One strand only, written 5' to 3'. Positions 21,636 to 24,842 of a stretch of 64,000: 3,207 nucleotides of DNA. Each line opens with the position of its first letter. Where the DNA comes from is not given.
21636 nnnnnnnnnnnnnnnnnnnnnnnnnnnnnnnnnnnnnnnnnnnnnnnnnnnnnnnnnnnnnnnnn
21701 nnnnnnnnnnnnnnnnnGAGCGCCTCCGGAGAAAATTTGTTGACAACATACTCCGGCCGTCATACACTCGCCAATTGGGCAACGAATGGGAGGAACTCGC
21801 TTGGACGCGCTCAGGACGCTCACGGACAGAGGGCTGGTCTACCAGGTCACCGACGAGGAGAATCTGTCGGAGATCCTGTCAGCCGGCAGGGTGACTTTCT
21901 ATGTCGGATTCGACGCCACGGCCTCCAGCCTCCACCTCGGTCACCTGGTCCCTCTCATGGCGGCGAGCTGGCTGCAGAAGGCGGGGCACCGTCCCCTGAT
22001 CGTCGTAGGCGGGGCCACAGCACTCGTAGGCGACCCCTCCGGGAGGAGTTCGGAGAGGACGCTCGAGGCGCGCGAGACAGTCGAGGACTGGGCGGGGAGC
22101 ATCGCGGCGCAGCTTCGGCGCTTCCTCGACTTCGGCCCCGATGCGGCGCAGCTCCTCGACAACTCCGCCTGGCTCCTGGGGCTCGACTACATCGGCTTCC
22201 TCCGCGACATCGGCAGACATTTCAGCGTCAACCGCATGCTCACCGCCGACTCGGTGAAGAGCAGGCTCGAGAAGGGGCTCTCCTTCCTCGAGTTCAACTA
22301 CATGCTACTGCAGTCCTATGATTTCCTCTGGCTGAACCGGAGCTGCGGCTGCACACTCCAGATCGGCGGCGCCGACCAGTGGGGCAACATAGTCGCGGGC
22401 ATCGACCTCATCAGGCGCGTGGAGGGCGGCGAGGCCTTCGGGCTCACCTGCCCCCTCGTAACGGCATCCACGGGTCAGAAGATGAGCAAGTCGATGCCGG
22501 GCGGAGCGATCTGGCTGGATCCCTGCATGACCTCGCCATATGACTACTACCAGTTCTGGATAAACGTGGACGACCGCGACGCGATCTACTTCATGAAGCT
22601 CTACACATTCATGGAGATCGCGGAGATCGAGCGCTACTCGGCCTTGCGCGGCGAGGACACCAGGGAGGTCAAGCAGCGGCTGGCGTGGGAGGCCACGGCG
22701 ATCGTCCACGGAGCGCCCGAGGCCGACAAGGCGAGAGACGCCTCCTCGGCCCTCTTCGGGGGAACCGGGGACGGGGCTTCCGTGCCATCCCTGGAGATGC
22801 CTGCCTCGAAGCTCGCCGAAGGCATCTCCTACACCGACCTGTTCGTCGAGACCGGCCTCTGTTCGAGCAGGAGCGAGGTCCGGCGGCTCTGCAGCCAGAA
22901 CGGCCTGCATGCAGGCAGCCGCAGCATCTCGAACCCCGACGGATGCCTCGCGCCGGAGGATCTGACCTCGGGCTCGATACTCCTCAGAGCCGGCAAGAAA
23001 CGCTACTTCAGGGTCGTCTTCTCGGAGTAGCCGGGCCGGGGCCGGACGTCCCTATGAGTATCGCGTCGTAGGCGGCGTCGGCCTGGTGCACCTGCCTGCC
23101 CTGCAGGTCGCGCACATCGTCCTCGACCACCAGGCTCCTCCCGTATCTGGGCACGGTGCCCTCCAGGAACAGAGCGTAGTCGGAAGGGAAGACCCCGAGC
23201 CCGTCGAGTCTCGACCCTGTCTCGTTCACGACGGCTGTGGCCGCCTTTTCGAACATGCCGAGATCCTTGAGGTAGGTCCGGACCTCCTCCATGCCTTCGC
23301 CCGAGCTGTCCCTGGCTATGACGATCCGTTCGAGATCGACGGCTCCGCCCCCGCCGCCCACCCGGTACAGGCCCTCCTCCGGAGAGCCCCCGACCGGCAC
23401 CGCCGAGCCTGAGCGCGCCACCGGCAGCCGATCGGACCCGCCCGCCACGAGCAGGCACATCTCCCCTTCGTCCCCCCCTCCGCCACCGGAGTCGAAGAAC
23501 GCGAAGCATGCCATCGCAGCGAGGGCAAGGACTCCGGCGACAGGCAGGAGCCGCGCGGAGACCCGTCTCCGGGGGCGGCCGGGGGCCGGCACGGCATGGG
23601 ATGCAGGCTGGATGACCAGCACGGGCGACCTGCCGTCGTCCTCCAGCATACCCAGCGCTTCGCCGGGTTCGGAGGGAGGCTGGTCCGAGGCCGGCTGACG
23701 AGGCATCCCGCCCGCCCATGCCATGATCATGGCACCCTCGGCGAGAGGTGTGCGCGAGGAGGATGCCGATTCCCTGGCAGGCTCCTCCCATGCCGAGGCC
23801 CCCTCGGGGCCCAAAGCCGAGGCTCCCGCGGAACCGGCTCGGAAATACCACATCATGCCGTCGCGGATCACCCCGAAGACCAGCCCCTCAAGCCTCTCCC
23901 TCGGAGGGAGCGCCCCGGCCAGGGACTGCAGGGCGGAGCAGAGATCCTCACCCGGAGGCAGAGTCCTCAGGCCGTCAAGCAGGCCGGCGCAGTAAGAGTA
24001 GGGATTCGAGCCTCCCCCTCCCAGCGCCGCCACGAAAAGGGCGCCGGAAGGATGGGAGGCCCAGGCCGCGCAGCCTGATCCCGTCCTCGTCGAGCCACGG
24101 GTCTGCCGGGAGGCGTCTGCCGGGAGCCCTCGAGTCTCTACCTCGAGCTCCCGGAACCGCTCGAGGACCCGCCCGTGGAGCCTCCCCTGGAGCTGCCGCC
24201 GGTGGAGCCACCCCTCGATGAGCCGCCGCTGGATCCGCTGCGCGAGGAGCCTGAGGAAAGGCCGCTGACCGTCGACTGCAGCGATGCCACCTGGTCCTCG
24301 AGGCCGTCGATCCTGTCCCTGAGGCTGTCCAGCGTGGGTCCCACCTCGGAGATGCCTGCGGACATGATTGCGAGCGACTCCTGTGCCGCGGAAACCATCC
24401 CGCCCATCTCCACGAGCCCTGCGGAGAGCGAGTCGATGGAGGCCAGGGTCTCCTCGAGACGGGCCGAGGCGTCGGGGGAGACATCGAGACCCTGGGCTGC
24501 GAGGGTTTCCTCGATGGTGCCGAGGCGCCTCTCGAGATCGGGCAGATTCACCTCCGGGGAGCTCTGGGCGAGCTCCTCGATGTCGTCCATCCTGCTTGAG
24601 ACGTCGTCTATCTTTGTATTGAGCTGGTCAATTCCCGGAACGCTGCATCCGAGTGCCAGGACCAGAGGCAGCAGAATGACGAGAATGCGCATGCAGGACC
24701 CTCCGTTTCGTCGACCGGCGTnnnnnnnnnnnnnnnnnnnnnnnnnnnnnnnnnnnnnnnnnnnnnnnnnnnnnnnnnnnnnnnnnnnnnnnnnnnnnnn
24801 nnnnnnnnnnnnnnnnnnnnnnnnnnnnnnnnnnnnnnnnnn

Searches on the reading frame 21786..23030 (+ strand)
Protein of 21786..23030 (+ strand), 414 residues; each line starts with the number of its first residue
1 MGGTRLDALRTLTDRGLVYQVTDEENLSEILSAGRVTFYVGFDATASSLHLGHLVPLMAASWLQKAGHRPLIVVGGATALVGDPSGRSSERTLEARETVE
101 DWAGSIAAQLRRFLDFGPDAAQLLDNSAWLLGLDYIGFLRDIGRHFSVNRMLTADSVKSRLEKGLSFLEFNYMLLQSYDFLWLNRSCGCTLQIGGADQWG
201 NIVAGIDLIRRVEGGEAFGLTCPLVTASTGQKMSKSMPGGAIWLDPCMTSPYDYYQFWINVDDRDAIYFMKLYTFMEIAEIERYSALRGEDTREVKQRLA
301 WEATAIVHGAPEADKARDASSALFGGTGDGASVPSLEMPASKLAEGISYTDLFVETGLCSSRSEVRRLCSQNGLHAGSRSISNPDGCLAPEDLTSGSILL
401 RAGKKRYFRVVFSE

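Call 49: search_protein_families(library=pfam, proteins=[window:21786-23030:+], max_evalue=0.001)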
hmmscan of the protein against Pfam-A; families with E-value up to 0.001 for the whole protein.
window:21786-23030:+ (414 aa): 2 families
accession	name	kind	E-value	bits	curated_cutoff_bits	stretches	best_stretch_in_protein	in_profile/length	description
PF00579.31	tRNA-synt_1b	-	1.5e-85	287.5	21.1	1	34-324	4-291/292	tRNA synthetases class I (W and Y)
PF22421.1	SYY_C-terminal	-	0.0001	22.5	27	1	337-409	8-82/83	Tyrosine--tRNA ligase SYY-like C-terminal domain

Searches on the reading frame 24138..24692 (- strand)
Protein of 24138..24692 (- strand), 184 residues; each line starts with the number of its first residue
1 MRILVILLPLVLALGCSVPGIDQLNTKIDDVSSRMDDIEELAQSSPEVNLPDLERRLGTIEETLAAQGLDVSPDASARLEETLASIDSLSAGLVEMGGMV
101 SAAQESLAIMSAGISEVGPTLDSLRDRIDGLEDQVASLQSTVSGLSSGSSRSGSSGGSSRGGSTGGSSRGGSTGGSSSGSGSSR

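Call 49: search_protein_families(library=pfam, proteins=[window:24138-24692:-], max_evalue=0.001)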
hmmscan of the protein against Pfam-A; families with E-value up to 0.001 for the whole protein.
window:24138-24692:- (184 aa): 4 families
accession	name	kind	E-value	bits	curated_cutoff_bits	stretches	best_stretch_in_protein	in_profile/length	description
PF06825.17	HSBP1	-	3.4e-06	27.2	28.6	0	22-40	23-41/51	Heat shock factor binding protein 1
PF05531.17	NPV_P10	-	3e-05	24.9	29.8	0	21-65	20-66/75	Nucleopolyhedrovirus P10 protein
PF23991.1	DUF7310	-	0.00026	21.9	40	0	117-143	28-54/83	Coiled-coil region of unknown function (DUF7310)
PF16326.10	ABC_tran_CTD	-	0.00088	19.9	32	0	50-87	17-54/69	ABC transporter C-terminal domain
